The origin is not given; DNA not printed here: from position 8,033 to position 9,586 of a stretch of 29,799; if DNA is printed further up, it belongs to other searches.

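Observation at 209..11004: Candidate undescribed methyl-amine island: importer, two MttBs, corrinoid chain, orphan SAM methyltransferase and glutaminase-dead amide ligase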

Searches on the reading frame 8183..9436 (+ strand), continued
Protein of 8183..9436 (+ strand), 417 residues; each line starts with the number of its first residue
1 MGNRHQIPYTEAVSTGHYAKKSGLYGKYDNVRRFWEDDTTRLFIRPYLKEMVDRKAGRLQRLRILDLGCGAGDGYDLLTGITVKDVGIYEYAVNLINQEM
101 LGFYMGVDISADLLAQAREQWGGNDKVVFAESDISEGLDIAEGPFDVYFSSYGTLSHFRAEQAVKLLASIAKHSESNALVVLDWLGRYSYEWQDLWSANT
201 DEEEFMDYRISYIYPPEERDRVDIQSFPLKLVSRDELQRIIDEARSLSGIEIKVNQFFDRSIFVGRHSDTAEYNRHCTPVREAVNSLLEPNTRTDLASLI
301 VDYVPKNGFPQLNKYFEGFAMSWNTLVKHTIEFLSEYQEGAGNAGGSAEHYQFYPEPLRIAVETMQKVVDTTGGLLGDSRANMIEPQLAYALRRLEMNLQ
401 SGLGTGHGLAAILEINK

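Call 56: search_protein_representatives(protein=window:8183-9436:+)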
Query: 417 residues. Proteins with E-value up to 0.001 (for the whole library): 309; up to 1e-10: 225; up to 1e-30: 118. The best 150 are listed.
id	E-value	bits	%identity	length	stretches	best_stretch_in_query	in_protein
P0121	6.2e-129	447.0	69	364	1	88-368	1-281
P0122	8.2e-122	423.5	50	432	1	6-417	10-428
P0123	4.3e-117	408.0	46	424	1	8-416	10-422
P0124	2.8e-115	402.0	49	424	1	7-417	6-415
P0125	5.3e-115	401.1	45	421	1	7-417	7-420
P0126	1.1e-110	386.9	47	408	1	8-416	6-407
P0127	1.8e-108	379.6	47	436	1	8-416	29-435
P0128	1.9e-108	379.5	46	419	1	8-416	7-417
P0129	7.0e-106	371.1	44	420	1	6-417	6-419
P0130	3.9e-104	365.3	43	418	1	7-416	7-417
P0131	1.1e-103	363.9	45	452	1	8-416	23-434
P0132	1.2e-103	363.7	46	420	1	4-417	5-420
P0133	2.5e-102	359.4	45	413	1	8-414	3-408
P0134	2.1e-101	356.3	45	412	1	8-417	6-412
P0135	2.7e-101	356.0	45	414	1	8-415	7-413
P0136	1.3e-100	353.7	43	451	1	8-417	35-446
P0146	1.3e-90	320.8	41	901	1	7-417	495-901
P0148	1.1e-89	317.7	43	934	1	8-416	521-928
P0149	7.6e-86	305.1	38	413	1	16-417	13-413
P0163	4.8e-69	249.8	34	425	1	9-415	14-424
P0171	6.8e-62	226.2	44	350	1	8-254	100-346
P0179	3.2e-55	204.2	34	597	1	9-416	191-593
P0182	5.4e-53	196.9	32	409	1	8-415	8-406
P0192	6.8e-46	173.5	31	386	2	15-188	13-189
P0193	7.2e-45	170.1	34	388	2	29-190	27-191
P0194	1.4e-44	169.2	31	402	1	17-416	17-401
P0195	1.0e-43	166.3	34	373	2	28-191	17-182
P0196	1.3e-43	166.0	31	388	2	28-189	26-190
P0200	8.4e-42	160.0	34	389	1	27-414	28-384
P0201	2.1e-41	158.7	29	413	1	9-416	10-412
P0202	4.2e-41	157.7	30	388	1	28-417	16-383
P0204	8.5e-41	156.7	32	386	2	219-417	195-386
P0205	2.0e-40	155.5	34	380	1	26-412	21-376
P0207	2.3e-39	152.0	35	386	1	24-414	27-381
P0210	2.5e-38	148.6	35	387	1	17-414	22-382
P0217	1.3e-35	139.6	28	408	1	20-417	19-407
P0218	1.8e-35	139.2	31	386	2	27-190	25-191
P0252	1.6e-25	106.4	39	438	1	9-174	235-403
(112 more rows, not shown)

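Call 57: search_protein_families(library=pfam, proteins=[P0146, P0148, P0179, P0252, P0171, P0136, P0131])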
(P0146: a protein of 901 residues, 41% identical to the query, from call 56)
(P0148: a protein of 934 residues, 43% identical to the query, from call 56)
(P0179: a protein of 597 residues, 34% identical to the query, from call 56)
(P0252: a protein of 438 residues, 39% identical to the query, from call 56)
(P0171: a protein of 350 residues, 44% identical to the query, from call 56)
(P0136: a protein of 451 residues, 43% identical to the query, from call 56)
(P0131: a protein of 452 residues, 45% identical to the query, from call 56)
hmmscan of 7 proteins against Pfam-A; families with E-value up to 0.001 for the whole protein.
P0146 (901 aa): 7 families
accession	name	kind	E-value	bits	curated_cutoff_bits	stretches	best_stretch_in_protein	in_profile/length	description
PF00733.27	Asn_synthase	-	1.6e-76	258.7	21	2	184-318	2-137/354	Asparagine synthase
PF13537.11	GATase_7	-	3.8e-38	130.7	25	1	25-141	1-122/123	Glutamine amidotransferase domain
PF13522.11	GATase_6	-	5.3e-29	101.3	27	1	11-136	2-130/130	Glutamine amidotransferase domain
PF12481.13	DUF3700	-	3e-08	33.9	27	1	90-172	124-209/228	Aluminium induced protein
PF13649.12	Methyltransf_25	-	9.1e-08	33.1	27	1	589-662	23-93/97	Methyltransferase domain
PF08242.18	Methyltransf_12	-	1.2e-06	29.6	30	1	552-667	2-97/98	Methyltransferase domain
PF02540.23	NAD_synthase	-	4.7e-06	26.3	21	1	184-321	5-144/242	NAD synthase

P0148 (934 aa): 9 families
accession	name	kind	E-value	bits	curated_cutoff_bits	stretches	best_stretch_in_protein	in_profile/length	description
PF00733.27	Asn_synthase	-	1.2e-77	262.4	21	2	204-339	2-139/354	Asparagine synthase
PF13537.11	GATase_7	-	1.1e-40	138.9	25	1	45-161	1-122/123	Glutamine amidotransferase domain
PF13522.11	GATase_6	-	8.1e-36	123.4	27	1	30-156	1-130/130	Glutamine amidotransferase domain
PF13649.12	Methyltransf_25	-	3e-10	41.1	27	1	616-692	22-95/97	Methyltransferase domain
PF08241.18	Methyltransf_11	-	4.7e-07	30.8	21.2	1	579-697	1-94/95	Methyltransferase domain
PF13847.12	Methyltransf_31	-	1.8e-06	28.1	27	1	574-695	3-106/145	Methyltransferase domain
PF08242.18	Methyltransf_12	-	2.3e-06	28.7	30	1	579-695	1-97/98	Methyltransferase domain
PF02540.23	NAD_synthase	-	1e-05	25.2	21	1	205-335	6-137/242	NAD synthase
PF13489.12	Methyltransf_23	-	6.9e-05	23.1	27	1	559-718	7-138/164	Methyltransferase domain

P0179 (597 aa): 5 families
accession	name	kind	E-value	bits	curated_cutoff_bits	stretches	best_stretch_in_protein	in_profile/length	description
PF00582.32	Usp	-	3.7e-29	102.5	24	1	20-162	3-141/141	Universal stress protein family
PF13649.12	Methyltransf_25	-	1.2e-09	39.1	27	1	282-353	23-92/97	Methyltransferase domain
PF08241.18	Methyltransf_11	-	1.4e-06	29.2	21.2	1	281-343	19-76/95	Methyltransferase domain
PF08242.18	Methyltransf_12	-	0.00013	23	30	1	281-353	21-91/98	Methyltransferase domain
PF13847.12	Methyltransf_31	-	0.00013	22.1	27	1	240-334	4-84/145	Methyltransferase domain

P0252 (438 aa): 5 families
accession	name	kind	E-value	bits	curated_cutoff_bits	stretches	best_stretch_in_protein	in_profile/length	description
PF00733.27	Asn_synthase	-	2.1e-30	107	21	2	62-137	204-277/354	Asparagine synthase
PF13649.12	Methyltransf_25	-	1.4e-10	42.1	27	1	330-405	23-95/97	Methyltransferase domain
PF08242.18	Methyltransf_12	-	4.9e-06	27.6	30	1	312-405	18-94/98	Methyltransferase domain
PF13847.12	Methyltransf_31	-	5.4e-06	26.6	27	1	288-380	4-81/145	Methyltransferase domain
PF08241.18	Methyltransf_11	-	1.4e-05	26.1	21.2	0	322-405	18-89/95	Methyltransferase domain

P0171 (350 aa): 6 families
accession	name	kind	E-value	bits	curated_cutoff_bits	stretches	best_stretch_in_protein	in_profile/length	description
PF02310.24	B12-binding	-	6.7e-10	39.3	32.1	1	2-81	35-120/121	B12 binding domain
PF13649.12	Methyltransf_25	-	5.9e-09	36.9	27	1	192-269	22-96/97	Methyltransferase domain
PF08242.18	Methyltransf_12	-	2.1e-06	28.8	30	1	155-271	1-97/98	Methyltransferase domain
PF13847.12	Methyltransf_31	-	3e-06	27.4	27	1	149-274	2-109/145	Methyltransferase domain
PF08241.18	Methyltransf_11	-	0.00016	22.7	21.2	0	190-273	18-94/95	Methyltransferase domain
PF13489.12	Methyltransf_23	-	0.00036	20.7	27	1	122-188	4-59/164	Methyltransferase domain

P0136 (451 aa): 1 family
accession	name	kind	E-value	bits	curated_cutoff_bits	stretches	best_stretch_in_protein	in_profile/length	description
PF13649.12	Methyltransf_25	-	3.5e-07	31.3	27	1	131-204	23-93/97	Methyltransferase domain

P0131 (452 aa): 5 families
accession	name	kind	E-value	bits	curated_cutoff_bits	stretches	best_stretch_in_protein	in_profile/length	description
PF13649.12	Methyltransf_25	-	6.1e-10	40.1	27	1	118-191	22-90/97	Methyltransferase domain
PF13847.12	Methyltransf_31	-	2e-07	31.2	27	1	76-183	4-93/145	Methyltransferase domain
PF08242.18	Methyltransf_12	-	1.8e-05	25.8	30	0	80-178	1-78/98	Methyltransferase domain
PF13489.12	Methyltransf_23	-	0.00077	19.7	27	0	63-226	9-142/164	Methyltransferase domain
PF08241.18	Methyltransf_11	-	0.00078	20.5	21.2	0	115-180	16-75/95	Methyltransferase domain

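Call 58: list_cluster_members(proteins=[P0146, P0148, P0149, P0163, P0182, P0194, P0201, P0217, P0204, P0179])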
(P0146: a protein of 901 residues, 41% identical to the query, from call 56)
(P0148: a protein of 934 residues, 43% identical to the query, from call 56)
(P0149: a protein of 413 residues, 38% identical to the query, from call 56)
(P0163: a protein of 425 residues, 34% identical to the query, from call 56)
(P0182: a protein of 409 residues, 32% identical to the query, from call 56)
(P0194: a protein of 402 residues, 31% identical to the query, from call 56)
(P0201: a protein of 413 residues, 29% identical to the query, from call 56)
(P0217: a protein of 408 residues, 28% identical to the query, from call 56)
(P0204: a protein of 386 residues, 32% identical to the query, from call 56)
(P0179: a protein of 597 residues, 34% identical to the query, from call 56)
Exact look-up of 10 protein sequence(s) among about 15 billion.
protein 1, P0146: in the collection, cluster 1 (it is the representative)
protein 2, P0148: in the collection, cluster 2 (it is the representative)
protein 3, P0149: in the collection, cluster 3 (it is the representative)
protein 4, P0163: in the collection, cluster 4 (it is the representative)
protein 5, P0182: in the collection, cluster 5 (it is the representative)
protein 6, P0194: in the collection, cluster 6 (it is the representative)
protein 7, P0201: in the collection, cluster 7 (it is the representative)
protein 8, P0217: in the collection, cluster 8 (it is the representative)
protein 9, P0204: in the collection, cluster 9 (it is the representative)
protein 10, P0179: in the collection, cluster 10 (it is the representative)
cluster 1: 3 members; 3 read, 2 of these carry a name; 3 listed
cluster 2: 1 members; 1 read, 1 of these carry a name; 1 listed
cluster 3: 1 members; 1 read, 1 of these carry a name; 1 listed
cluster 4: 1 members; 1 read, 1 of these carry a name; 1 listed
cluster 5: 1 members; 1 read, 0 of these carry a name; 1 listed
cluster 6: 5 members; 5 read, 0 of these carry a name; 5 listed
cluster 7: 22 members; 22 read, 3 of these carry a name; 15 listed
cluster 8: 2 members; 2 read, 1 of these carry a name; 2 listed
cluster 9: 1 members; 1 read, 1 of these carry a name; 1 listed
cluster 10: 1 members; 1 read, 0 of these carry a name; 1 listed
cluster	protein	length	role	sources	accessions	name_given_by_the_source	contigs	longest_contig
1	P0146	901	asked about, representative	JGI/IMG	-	asparagine synthase (glutamine-hydrolysing)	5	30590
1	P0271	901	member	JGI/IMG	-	asparagine synthase (glutamine-hydrolysing)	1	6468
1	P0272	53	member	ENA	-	-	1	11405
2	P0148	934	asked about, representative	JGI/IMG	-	asparagine synthase (glutamine-hydrolysing)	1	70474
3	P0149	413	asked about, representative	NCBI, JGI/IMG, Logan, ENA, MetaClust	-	\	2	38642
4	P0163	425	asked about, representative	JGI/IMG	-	SAM-dependent methyltransferase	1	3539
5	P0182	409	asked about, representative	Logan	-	-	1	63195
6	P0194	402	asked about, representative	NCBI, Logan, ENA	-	-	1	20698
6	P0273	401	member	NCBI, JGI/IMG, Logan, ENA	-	-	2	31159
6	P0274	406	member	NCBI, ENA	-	-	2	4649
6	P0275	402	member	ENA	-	-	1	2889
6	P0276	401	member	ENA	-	-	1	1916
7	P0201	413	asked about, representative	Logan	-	-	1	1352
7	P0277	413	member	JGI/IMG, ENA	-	SAM-dependent methyltransferase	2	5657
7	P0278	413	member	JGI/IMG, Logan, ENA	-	SAM-dependent methyltransferase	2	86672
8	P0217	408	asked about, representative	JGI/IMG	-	-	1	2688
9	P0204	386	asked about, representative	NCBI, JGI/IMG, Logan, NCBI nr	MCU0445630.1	MAG: hypothetical protein MUE85_12015 [Microscillaceae bacterium] | SAM-dependent methyltransferase | hypothetical protein [Microscillaceae bacterium]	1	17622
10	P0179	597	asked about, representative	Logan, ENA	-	-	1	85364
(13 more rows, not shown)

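Call 59: find_encoding_contigs(protein=P0148, flank=10000, max_places=1)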
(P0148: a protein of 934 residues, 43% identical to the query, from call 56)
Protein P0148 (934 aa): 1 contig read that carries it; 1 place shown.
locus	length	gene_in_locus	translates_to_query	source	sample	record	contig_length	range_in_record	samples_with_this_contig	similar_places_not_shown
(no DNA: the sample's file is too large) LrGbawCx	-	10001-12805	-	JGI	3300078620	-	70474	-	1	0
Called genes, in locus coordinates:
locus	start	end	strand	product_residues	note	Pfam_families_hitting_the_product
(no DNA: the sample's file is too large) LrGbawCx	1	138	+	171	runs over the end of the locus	PF05229:SCPU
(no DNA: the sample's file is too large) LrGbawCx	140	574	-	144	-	PF05229:SCPU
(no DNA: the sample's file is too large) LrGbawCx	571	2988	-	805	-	PF00577:Usher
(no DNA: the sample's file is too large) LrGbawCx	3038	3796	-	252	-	PF00345:PapD_N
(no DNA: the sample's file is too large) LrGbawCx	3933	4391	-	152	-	PF05229:SCPU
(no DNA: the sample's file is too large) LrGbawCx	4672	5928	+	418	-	-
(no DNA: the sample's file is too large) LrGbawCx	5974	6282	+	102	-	-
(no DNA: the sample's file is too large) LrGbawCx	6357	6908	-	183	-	PF01872:RibD_C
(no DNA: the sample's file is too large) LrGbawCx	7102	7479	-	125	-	-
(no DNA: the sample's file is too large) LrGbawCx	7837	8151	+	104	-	PF07690:MFS_1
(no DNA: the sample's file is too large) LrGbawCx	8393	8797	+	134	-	PF00083:Sugar_tr (weak), PF06779:MFS_4 (weak), PF07690:MFS_1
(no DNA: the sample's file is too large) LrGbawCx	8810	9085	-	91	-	PF19447:DUF5985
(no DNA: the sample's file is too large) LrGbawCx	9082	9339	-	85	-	PF19447:DUF5985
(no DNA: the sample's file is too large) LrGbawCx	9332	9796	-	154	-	-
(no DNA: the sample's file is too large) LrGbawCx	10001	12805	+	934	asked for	PF13522:GATase_6, PF13537:GATase_7, PF00733:Asn_synthase, PF02540:NAD_synthase (weak), PF00733:Asn_synthase, PF08242:Methyltransf_12 (weak), PF13649:Methyltransf_25, PF13847:Methyltransf_31 (weak), +1 more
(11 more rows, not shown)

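Call 60: find_encoding_contigs(protein=P0146, flank=10000, max_places=1)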
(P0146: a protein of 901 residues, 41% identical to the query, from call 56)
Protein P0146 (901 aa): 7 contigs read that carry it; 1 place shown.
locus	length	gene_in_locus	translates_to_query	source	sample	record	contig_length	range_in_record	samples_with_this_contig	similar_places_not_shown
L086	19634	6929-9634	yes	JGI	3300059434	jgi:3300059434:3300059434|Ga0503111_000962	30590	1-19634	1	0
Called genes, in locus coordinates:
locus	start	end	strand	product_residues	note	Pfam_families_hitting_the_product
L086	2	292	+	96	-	?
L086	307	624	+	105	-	PF01636:APH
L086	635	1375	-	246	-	PF08279:HTH_11, PF19187:HTH_PafC (weak), PF13280:WYL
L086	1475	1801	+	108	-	-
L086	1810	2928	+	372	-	-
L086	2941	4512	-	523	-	PF00528:BPD_transp_1, PF04069:OpuAC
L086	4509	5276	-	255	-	PF00005:ABC_tran, PF13304:AAA_21 (weak)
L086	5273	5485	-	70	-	-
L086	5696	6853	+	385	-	PF08281:Sigma70_r4_2, PF00196:GerE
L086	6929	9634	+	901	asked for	PF13522:GATase_6, PF13537:GATase_7, PF12481:DUF3700, PF00733:Asn_synthase, PF02540:NAD_synthase (weak), PF00733:Asn_synthase, PF08242:Methyltransf_12 (weak), PF13649:Methyltransf_25 (weak)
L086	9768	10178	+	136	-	-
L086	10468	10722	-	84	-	-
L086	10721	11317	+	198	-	PF00571:CBS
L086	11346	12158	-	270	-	-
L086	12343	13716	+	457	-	-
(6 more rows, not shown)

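Call 61: find_encoding_contigs(protein=P0278, flank=10000, max_places=1)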
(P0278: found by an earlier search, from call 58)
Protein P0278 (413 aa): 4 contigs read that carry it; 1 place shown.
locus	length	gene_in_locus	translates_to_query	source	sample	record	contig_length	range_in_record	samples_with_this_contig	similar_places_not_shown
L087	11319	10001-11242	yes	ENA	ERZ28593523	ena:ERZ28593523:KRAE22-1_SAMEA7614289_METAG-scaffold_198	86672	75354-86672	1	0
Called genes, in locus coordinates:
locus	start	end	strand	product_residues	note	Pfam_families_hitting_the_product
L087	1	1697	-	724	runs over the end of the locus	-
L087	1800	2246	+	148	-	PF02623:FliW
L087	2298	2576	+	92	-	PF02599:CsrA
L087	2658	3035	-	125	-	PF00453:Ribosomal_L20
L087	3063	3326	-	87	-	PF01632:Ribosomal_L35p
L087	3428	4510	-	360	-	-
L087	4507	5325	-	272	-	PF04542:Sigma70_r2, PF04545:Sigma70_r4, PF08281:Sigma70_r4_2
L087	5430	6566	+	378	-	PF04055:Radical_SAM, PF11946:DUF3463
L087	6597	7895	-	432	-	PF12890:DHOase, PF01979:Amidohydro_1, PF07969:Amidohydro_3 (weak)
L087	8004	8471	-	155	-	-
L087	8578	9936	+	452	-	PF27096:UvrC_M, PF02151:UVR, PF08459:UvrC_RNaseH_dom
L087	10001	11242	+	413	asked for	PF08242:Methyltransf_12 (faint), PF13649:Methyltransf_25 (faint)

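Call 62: find_encoding_contigs(protein=P0182, flank=10000, max_places=1)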
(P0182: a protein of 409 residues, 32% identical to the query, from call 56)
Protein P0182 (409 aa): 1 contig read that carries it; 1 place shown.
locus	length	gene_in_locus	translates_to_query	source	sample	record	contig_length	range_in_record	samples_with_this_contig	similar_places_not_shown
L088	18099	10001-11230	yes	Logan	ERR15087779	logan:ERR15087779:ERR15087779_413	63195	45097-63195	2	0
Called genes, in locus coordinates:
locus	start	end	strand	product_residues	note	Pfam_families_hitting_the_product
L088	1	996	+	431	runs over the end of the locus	PF01053:Cys_Met_Meta_PP, PF00155:Aminotran_1_2, PF01041:DegT_DnrJ_EryC1, PF01212:Beta_elim_lyase (weak)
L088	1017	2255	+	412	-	PF00561:Abhydrolase_1, PF12146:Hydrolase_4 (faint)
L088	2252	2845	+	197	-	PF07021:MetW, PF13489:Methyltransf_23, PF13847:Methyltransf_31, PF08241:Methyltransf_11, PF13649:Methyltransf_25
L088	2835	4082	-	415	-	PF00691:OmpA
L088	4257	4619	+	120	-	PF00903:Glyoxalase, PF12681:Glyoxalase_2 (weak)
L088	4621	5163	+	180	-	PF11157:DUF2937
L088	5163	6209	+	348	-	PF00762:Ferrochelatase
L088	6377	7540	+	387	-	PF03330:DPBB_1, PF05036:SPOR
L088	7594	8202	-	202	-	-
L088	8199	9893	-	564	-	PF01676:Metalloenzyme, PF06415:iPGM_N, PF01663:Phosphodiest (weak)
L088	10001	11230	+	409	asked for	PF08242:Methyltransf_12 (faint), PF13649:Methyltransf_25 (weak)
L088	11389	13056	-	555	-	PF05995:CDO_I (weak), PF08241:Methyltransf_11 (weak), PF08242:Methyltransf_12, PF13649:Methyltransf_25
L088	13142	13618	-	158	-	PF00581:Rhodanese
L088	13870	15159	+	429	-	PF01773:Nucleos_tra2_N, PF07670:Gate, PF07662:Nucleos_tra2_C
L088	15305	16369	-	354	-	PF18152:DAHP_snth_FXD (weak), PF00793:DAHP_synth_1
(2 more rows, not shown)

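Call 64: find_encoding_contigs(protein=P0149, flank=10000, max_places=1)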
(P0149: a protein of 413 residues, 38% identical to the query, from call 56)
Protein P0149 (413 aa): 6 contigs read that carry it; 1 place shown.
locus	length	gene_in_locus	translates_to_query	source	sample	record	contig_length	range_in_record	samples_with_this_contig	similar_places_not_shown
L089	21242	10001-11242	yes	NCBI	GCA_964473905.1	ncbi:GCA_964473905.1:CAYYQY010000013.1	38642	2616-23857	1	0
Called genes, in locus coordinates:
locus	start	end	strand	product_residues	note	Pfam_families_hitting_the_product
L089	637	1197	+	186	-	-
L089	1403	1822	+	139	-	PF13453:Zn_ribbon_TFIIB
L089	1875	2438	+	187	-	PF04011:LemA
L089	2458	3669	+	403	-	PF05569:Peptidase_M56 (faint), PF01435:Peptidase_M48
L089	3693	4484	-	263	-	-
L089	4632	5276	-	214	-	PF00849:PseudoU_synth_2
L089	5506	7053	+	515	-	PF07969:Amidohydro_3, PF01979:Amidohydro_1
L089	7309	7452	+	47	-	-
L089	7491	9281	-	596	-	PF19291:TREH_N, PF00723:Glyco_hydro_15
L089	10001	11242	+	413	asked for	PF13649:Methyltransf_25 (weak)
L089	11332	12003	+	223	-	PF00156:Pribosyltran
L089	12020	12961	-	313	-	PF00753:Lactamase_B, PF19583:ODP (weak)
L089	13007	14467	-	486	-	PF20695:UbiD_N, PF01977:UbiD, PF20696:UbiD_C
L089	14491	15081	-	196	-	PF01694:Rhomboid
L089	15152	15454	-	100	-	PF00378:ECH_1, PF16113:ECH_2 (weak)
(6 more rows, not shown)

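Call 65: find_encoding_contigs(protein=P0125, flank=10000, max_places=1)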
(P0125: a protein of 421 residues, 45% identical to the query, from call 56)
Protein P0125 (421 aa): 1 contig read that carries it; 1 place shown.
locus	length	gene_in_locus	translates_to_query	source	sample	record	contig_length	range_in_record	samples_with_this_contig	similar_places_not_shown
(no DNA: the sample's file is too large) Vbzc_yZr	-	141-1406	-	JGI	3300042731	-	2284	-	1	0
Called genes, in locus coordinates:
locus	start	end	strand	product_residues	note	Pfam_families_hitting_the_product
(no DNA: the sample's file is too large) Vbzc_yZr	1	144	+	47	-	?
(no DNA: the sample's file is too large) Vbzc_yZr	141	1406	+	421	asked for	PF13489:Methyltransf_23 (faint), PF08241:Methyltransf_11 (faint), PF08242:Methyltransf_12 (weak), PF13649:Methyltransf_25, PF13847:Methyltransf_31 (weak)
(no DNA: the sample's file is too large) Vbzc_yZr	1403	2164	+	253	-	PF00005:ABC_tran, PF13304:AAA_21 (faint)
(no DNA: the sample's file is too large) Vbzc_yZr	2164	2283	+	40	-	?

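Call 66: find_encoding_contigs(protein=P0130, flank=10000, max_places=1)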
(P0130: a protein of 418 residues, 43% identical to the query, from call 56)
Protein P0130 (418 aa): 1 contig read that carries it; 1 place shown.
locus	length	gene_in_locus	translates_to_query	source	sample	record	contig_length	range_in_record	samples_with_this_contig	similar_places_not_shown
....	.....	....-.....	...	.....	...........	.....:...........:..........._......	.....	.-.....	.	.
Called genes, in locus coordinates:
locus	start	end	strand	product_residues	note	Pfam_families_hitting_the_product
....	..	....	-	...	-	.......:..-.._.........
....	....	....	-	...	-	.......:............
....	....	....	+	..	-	-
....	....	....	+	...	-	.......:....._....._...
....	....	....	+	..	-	-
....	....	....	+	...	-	-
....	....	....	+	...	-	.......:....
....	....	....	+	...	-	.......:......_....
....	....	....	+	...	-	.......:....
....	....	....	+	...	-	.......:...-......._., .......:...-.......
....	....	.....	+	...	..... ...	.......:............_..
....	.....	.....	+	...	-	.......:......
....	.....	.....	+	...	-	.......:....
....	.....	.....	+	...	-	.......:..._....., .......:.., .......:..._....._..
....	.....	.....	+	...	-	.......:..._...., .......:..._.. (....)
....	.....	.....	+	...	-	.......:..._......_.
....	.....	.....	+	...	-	?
